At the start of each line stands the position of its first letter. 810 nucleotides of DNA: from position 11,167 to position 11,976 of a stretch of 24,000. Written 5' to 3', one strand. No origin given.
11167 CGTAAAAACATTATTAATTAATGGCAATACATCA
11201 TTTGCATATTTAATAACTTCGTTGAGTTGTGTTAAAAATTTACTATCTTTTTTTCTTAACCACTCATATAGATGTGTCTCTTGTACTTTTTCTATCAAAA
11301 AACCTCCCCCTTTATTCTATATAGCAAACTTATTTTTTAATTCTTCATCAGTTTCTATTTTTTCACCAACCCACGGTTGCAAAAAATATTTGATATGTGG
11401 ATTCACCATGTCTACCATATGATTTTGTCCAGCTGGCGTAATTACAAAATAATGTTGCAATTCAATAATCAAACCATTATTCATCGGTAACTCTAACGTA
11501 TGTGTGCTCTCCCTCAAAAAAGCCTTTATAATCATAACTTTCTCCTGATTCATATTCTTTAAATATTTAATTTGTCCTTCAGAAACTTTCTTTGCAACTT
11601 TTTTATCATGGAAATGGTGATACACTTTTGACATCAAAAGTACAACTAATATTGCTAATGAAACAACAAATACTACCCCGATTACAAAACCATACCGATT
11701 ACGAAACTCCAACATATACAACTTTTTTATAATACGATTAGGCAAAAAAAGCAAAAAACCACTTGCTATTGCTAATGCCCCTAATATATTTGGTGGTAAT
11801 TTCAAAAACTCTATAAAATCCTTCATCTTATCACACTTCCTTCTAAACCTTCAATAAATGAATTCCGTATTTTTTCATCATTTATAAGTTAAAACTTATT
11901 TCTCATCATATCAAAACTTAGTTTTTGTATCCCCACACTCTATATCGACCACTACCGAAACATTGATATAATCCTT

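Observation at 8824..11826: Candidate undescribed two-gene defence module: SieB-like 2-TM protein + HD / Hsp90-like GHKL ATPase, bracketed by MITE copies next to Hachiman and Kiwa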

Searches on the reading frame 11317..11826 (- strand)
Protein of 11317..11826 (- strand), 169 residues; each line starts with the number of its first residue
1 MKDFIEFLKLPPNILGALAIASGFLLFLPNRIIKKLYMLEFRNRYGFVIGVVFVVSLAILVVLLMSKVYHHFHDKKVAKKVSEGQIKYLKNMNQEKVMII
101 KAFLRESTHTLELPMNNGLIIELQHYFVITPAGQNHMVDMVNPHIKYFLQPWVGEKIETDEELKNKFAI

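Call 4: search_protein_families(library=pfam, proteins=[window:11317-11826:-], max_evalue=1)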
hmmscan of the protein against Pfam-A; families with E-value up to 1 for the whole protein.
window:11317-11826:- (169 aa): 3 families
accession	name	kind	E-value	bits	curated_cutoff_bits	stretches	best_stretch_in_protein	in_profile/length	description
PF14163.11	SieB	-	1.2e-36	126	26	1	16-160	2-146/147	Super-infection exclusion protein B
PF02170.28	PAZ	-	0.093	13.1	28.8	1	72-127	16-68/123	PAZ domain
PF02936.19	COX4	-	0.14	12.6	26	1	47-97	73-123/138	Cytochrome c oxidase subunit IV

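Call 5: search_protein_families(library=padloc, proteins=[window:11317-11826:-], max_evalue=1)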
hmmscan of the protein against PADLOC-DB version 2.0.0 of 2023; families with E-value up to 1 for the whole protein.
window:11317-11826:- (169 aa): 0 families

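Call 9: search_protein_families(library=ncbifam, proteins=[window:11317-11826:-], max_evalue=0.1)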
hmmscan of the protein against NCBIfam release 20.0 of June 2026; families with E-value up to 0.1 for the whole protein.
window:11317-11826:- (169 aa): 1 family
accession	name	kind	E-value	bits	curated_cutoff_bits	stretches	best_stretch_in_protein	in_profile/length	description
NF009763.0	PRK13264.1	equivalog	0.075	13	220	0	93-150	3-61/178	3-hydroxyanthranilate 3,4-dioxygenase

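Call 18: find_homologous_proteins(query=window:11317-11826:-, max_evalue=0.001)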
Query window:11317-11826:- (169 aa): 56 proteins with E <= 0.001 among 106 candidates.
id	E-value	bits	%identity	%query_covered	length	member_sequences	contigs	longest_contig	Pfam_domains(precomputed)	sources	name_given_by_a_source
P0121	1.5e-104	365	100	100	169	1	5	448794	PF14163.12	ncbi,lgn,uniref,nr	ncbi:superinfection exclusion B family protein [Clostridium sp. KNHs214]|uniref:superinfection exclu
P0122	4.0e-76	273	70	100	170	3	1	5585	PF14163.12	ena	-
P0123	2.6e-74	267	69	100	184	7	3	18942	PF14163.12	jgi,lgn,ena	-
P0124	2.6e-74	267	66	100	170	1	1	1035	PF14163.12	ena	-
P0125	5.0e-74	266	73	95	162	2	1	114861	PF14163.12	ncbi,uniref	ncbi:superinfection exclusion B family protein [Clostridium sulfidigenes]|uniref:superinfection excl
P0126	2.6e-72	260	66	100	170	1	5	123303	PF14163.12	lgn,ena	-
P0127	6.0e-72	259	66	99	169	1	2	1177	PF14163.12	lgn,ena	-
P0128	1.3e-71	258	67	100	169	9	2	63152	PF14163.12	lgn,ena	-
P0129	2.9e-71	257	68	99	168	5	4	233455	PF14163.12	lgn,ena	-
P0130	5.5e-70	253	65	99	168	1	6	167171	PF14163.12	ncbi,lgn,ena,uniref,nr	ncbi:superinfection exclusion B family protein [Hungatella sp.]|uniref:superinfection exclusion B fa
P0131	5.6e-70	253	66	99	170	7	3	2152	PF14163.12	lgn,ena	-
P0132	1.2e-69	252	63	99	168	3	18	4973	PF14163.12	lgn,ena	-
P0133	3.0e-69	250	65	99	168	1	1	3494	PF14163.12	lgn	-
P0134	5.2e-69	250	64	100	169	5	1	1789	PF14163.12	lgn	-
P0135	9.9e-69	249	64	99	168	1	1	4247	PF14163.12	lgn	-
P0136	1.3e-68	248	64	99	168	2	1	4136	PF14163.12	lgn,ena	-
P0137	1.3e-68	248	65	99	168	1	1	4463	PF14163.12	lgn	-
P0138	1.4e-68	248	64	100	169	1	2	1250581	PF14163.12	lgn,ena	-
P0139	3.7e-68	247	63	99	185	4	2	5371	PF14163.12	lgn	-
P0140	4.3e-68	247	64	99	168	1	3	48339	PF14163.12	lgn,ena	-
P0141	2.6e-67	244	63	99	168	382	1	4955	PF14163.12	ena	-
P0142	1.1e-66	242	64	99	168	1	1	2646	PF14163.12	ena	-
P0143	1.4e-66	242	62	99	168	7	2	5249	PF14163.12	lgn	-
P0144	1.9e-66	241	66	99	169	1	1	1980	PF14163.12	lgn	-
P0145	2.2e-66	241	63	99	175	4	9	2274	PF14163.12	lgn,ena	-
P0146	1.2e-65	239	63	99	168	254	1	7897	PF14163.12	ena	-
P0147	1.5e-65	238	64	96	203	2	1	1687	PF14163.12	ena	-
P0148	1.6e-65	238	63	99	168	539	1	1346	PF14163.12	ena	-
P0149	3.7e-65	237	63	99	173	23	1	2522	PF14163.12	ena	-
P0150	1.2e-64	235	64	99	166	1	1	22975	PF14163.12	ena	-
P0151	1.9e-64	235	64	99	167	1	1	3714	PF14163.12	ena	-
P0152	2.0e-64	235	63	99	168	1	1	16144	PF14163.12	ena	-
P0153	5.5e-63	230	63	99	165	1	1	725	PF14163.12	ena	-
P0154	2.1e-59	218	59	99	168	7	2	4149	PF14163.12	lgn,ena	-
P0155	5.7e-59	217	62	99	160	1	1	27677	PF14163.12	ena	-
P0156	8.5e-58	213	59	99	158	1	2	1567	PF14163.12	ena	-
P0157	2.7e-56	208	59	99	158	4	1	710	PF14163.12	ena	-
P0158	6.1e-55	204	58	99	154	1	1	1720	PF14163.12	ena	-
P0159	2.3e-52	195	67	79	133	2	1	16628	PF14163.12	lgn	-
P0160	2.4e-51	192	55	100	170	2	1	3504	PF14163.12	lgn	-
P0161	9.0e-51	190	69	75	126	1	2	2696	PF14163.12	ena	-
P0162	3.4e-48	182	52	98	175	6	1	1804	PF14163.12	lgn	-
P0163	1.9e-47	179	58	91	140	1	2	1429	PF14163.12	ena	-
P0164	4.6e-46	175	51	99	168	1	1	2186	PF14163.12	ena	-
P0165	6.6e-45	171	48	98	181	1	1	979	PF14163.12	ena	-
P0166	8.7e-45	171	65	70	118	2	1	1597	PF14163.12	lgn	-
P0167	1.9e-44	170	47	98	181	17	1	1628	PF14163.12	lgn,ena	-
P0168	7.7e-44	168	47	99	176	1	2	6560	PF14163.12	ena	-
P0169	1.5e-43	167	55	88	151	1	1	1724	PF14163.12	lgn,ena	-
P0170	1.0e-42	164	47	98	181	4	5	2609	PF14163.12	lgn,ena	-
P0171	1.2e-42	164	46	100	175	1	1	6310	PF14163.12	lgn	-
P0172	6.6e-42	161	45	100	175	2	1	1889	PF14163.12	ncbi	-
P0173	1.5e-41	160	48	99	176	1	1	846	PF14163.12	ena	-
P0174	6.5e-40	155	45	98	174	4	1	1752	PF14163.12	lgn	-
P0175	7.8e-40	155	63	67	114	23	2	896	PF14163.12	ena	-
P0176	1.3e-33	134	61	60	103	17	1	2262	PF14163.12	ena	-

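Call 34: find_encoding_contigs(protein=P0125, flank=8000, max_places=2)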
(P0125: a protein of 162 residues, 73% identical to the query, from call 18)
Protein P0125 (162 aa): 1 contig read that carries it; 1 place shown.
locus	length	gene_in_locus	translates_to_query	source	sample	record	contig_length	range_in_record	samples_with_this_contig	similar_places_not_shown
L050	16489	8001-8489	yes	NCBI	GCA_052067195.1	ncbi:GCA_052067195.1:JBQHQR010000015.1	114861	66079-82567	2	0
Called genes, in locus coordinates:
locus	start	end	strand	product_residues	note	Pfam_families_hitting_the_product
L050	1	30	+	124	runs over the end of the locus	PF01695:IstB_IS21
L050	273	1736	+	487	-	-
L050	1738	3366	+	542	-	PF03235:GmrSD_N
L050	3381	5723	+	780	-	PF03235:GmrSD_N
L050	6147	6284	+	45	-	-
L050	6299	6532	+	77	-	PF07508:Recombinase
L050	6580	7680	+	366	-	PF22016:DUF6933, PF07929:PRiA4_ORF3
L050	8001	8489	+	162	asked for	PF14163:SieB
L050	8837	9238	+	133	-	PF07508:Recombinase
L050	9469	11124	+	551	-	PF02463:SMC_N, PF13175:AAA_15, PF13476:AAA_23, PF13304:AAA_21 (weak), PF13175:AAA_15, PF13304:AAA_21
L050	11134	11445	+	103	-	-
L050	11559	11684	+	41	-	-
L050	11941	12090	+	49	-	-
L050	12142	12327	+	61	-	-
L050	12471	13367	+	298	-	PF01636:APH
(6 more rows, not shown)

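Call 35: find_encoding_contigs(protein=P0130, flank=8000, max_places=2)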
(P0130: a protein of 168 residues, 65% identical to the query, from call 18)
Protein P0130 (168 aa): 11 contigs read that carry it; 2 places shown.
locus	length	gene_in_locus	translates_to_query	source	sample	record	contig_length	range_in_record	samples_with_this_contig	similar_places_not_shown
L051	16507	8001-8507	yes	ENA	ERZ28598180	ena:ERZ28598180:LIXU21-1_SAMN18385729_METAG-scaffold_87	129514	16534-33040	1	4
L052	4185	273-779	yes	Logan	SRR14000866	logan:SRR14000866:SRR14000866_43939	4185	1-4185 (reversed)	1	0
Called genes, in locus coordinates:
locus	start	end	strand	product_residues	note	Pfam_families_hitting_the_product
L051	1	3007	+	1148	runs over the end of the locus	PF17802:SpaA, PF18202:TQ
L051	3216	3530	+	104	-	PF06125:DUF961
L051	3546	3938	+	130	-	PF06125:DUF961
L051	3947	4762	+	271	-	PF25680:Mom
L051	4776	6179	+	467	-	PF01580:FtsK_SpoIIIE (weak), PF01935:DUF87 (weak)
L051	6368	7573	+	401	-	PF01381:HTH_3, PF13560:HTH_31 (weak), PF18106:Rol_Rep_N, PF02486:Rep_trans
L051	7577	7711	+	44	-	PF12664:DUF3789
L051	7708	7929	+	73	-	-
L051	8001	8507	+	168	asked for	PF14163:SieB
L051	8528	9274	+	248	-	PF14355:Abi_C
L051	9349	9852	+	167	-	PF07275:ArdA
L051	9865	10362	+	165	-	PF07275:ArdA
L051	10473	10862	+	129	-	PF12648:TcpE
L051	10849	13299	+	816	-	PF12846:AAA_10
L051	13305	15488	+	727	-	-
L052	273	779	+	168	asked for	PF14163:SieB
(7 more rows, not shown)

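Call 55: find_related_loci(query=A4, collection=metagenome_contigs, flank=5000)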
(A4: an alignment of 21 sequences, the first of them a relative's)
Query A4 (169 aa) in metagenome_contigs; peptide patterns used: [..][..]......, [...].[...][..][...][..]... (x = any residue, [..] = any of these).
600 stretches matched a pattern (row limit reached: there are more); 63 encode a relative of the query (tblastn E <= 1e-3); 63 distinct loci.
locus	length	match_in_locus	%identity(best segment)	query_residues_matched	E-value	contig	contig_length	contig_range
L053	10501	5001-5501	63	1-167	2e-74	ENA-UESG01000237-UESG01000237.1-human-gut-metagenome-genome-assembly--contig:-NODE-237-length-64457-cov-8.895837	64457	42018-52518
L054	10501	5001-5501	63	1-167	2e-74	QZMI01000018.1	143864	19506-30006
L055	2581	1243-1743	63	1-167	1e-75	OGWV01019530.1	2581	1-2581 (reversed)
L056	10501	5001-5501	63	1-167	2e-74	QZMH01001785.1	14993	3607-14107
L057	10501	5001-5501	64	1-167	2e-73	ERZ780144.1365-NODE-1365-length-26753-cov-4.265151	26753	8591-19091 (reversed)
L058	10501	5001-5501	64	1-167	2e-73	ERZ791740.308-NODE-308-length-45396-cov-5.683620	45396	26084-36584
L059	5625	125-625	64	1-167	1e-73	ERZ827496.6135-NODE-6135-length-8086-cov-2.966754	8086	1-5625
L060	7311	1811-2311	64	1-167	2e-73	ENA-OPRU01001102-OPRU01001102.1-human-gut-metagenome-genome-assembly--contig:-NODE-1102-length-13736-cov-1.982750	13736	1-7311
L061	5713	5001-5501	64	1-167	2e-73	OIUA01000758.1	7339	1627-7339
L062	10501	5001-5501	63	1-167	9e-74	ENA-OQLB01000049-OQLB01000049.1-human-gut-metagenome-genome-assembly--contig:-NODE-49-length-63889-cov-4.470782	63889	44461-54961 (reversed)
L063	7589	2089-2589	64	1-167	2e-73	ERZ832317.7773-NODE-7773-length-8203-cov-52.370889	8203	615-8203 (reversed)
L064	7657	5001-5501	64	1-167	2e-73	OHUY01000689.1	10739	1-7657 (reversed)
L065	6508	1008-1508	64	1-167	2e-73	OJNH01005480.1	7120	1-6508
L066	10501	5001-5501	64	1-167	2e-73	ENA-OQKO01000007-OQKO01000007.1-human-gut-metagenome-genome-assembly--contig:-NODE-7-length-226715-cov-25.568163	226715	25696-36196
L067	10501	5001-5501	64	1-167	2e-73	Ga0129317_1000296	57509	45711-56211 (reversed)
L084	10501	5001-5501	60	1-167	5e-66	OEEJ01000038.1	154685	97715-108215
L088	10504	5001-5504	57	1-168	1e-61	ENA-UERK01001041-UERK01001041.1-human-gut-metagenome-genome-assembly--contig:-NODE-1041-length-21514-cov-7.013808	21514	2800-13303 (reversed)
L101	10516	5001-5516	51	1-169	2e-51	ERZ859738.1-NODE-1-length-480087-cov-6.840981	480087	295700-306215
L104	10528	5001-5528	48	2-169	7e-45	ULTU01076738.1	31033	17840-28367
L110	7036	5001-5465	42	12-163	2e-33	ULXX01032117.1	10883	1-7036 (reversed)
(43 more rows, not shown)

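Call 56: find_related_loci(query=A4, collection=viral_contigs, flank=5000)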
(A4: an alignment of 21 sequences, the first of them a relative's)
Query A4 (169 aa) in viral_contigs; peptide patterns used: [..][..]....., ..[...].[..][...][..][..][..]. (x = any residue, [..] = any of these).
91 stretches matched a pattern, but none encodes a relative of the query by tblastn (E <= 1e-3).

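Call 58: search_protein_families(library=pfam, proteins=[L088:1766-4990:+, L088:5507-6169:+, L084:1737-4979:+, L084:5524-6174:+, L101:3734-4975:+, L110:1908-4931:+, L104:4260-4985:+, L104:5597-6091:+, L067:5536-6075:+, L057:5562-6074:+], max_evalue=0.001)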
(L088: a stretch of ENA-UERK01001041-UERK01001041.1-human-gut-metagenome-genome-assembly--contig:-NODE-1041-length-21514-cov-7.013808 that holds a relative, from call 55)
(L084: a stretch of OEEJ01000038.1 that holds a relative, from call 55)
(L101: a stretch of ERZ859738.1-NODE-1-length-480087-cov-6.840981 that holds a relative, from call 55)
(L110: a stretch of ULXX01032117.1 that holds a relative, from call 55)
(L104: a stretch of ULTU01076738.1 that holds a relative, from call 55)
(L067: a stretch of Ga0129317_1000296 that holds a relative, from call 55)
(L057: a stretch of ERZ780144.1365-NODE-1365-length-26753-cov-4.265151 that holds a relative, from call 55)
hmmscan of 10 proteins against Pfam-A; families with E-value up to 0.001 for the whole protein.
L088:1766-4990:+ (1074 aa): 4 families
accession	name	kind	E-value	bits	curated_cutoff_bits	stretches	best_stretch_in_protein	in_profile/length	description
PF00271.37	Helicase_C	-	3e-14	53.7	23.5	1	701-823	14-110/110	Helicase conserved C-terminal domain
PF00176.29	SNF2-rel_dom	-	9.1e-13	48.4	24.9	1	247-416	2-178/290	SNF2-related domain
PF04851.21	ResIII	-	3.6e-09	37.2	22.5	1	243-401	4-162/164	Type III restriction enzyme, res subunit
PF00270.35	DEAD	-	2.5e-05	24.5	26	0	247-402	4-161/167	DEAD/DEAH box helicase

L088:5507-6169:+ (220 aa): 1 family
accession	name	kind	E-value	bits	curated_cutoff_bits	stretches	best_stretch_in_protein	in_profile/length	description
PF14335.11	DUF4391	-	8.7e-67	225.8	29.9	1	7-216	2-231/232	Domain of unknown function (DUF4391)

L084:1737-4979:+ (1080 aa): 5 families
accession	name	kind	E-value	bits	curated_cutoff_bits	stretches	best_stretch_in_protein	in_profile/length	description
PF00271.37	Helicase_C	-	8.8e-16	58.6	23.5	1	692-829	6-110/110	Helicase conserved C-terminal domain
PF00176.29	SNF2-rel_dom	-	4e-12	46.3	24.9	1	261-414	9-171/290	SNF2-related domain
PF04851.21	ResIII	-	2.6e-10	40.9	22.5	1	249-407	4-163/164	Type III restriction enzyme, res subunit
PF00270.35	DEAD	-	3.8e-06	27.2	26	0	260-407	7-161/167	DEAD/DEAH box helicase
PF20720.3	nSTAND3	-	0.00025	21.2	27.2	0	257-315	7-63/155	Novel STAND NTPase 3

L084:5524-6174:+ (216 aa): 1 family
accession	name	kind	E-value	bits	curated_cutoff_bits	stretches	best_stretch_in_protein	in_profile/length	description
PF14335.11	DUF4391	-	4.2e-55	187.6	29.9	1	2-213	1-232/232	Domain of unknown function (DUF4391)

L101:3734-4975:+ (413 aa): 1 family
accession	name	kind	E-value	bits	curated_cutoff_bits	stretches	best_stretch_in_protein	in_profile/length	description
PF13391.12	HNH_2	-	2.9e-07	30.7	21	1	272-333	1-66/66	HNH endonuclease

L110:1908-4931:+ (1007 aa): 6 families
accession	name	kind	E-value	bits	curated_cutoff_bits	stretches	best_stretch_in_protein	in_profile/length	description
PF12008.13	EcoR124_C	-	9.2e-66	222.5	23.1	1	744-1003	1-260/260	Type I restriction and modification enzyme - subunit R C terminal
PF22679.2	T1R_D3-like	-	1.1e-59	201.8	27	1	559-723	2-158/158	Type I restriction enzyme subunit R domain 3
PF18766.7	SWI2_SNF2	-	9.5e-56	189.3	26.7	1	290-519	1-213/221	SWI2/SNF2 ATPase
PF04313.20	HSDR_N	-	4.1e-48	164.3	25.1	1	29-219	1-197/198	Type I restriction enzyme R protein N terminus (HSDR_N)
PF04851.21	ResIII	-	2.7e-39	135.1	22.5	1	286-454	3-163/164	Type III restriction enzyme, res subunit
PF00270.35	DEAD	-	4e-10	40.1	26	1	323-454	22-161/167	DEAD/DEAH box helicase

L104:4260-4985:+ (241 aa): 3 families
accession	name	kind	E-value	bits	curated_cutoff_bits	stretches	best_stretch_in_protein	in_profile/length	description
PF01863.23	YgjP-like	-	3.3e-54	184.5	26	1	23-235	1-206/207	YgjP-like, metallopeptidase domain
PF10263.15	SprT-like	-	4.3e-06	27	25.6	1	144-208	4-74/108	SprT-like family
PF08325.16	WLM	-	5.3e-06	27.1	26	1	167-220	50-108/190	WLM domain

L104:5597-6091:+ (164 aa): 0 families

L067:5536-6075:+ (179 aa): 1 family
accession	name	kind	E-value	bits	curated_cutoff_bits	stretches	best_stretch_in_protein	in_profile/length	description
PF07275.16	ArdA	-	5e-19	69.9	27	1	34-176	14-154/155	Antirestriction protein (ArdA)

L057:5562-6074:+ (170 aa): 1 family
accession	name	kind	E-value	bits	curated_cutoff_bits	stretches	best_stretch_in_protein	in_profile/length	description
PF07275.16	ArdA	-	6.8e-19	69.4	27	1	25-167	14-154/155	Antirestriction protein (ArdA)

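Call 79: search_dna_similar(query=window:11317-11826:-, collection=phages, mode=protein, max_rows=12, max_evalue=0.001)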
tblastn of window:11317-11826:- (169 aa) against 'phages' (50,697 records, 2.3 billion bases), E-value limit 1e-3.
No match.

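Call 80: search_protein_families(library=phrogs, proteins=[window:11317-11826:-], max_evalue=0.001)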
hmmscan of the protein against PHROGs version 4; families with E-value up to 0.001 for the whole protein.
window:11317-11826:- (169 aa): 0 families

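Call 81: find_encoding_contigs(protein=P0123, flank=6000, max_places=3)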
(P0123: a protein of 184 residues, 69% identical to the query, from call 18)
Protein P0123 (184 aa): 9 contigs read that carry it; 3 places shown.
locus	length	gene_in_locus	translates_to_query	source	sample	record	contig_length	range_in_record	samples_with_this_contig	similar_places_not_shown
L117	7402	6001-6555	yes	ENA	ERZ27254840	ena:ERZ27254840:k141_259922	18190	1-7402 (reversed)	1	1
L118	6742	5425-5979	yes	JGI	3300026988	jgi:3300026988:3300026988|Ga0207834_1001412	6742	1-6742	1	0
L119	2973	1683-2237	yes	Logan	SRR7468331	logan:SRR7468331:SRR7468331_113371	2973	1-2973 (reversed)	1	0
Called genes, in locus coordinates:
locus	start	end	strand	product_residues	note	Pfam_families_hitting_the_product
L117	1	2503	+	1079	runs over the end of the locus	PF04313:HSDR_N, PF00270:DEAD, PF04851:ResIII, PF18766:SWI2_SNF2, PF22679:T1R_D3-like, PF12008:EcoR124_C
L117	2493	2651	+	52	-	-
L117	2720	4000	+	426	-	-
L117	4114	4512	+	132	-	PF04471:Mrr_cat, PF22722:NA-iREase1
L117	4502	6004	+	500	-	PF04326:SLFN_AlbA_2, PF13749:HATPase_c_4 (weak), PF13412:HTH_24 (weak)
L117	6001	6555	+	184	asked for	PF14163:SieB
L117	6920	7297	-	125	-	PF00589:Phage_integrase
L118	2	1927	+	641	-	?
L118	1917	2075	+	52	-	-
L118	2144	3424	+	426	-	-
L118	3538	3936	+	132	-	PF04471:Mrr_cat, PF22722:NA-iREase1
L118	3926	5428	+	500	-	PF04326:SLFN_AlbA_2, PF13749:HATPase_c_4 (weak), PF13412:HTH_24 (weak)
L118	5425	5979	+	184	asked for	PF14163:SieB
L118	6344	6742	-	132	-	?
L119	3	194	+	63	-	?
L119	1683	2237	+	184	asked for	PF14163:SieB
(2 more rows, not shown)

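Call 82: find_encoding_contigs(protein=P0122, flank=6000, max_places=2)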
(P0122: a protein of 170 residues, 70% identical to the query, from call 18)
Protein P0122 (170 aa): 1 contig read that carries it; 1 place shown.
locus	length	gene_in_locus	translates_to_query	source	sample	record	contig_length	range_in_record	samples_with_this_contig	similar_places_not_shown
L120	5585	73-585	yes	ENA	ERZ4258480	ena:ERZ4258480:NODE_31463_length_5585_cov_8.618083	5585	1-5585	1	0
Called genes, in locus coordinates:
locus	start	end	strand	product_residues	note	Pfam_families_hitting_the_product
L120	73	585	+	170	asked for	PF14163:SieB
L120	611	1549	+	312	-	PF28093:STM3845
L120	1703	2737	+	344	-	PF00078:RVT_1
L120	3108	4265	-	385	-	PF01926:MMR_HSR1, PF03193:RsgA_GTPase (weak), PF05128:DUF697 (weak)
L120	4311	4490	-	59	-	-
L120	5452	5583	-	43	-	?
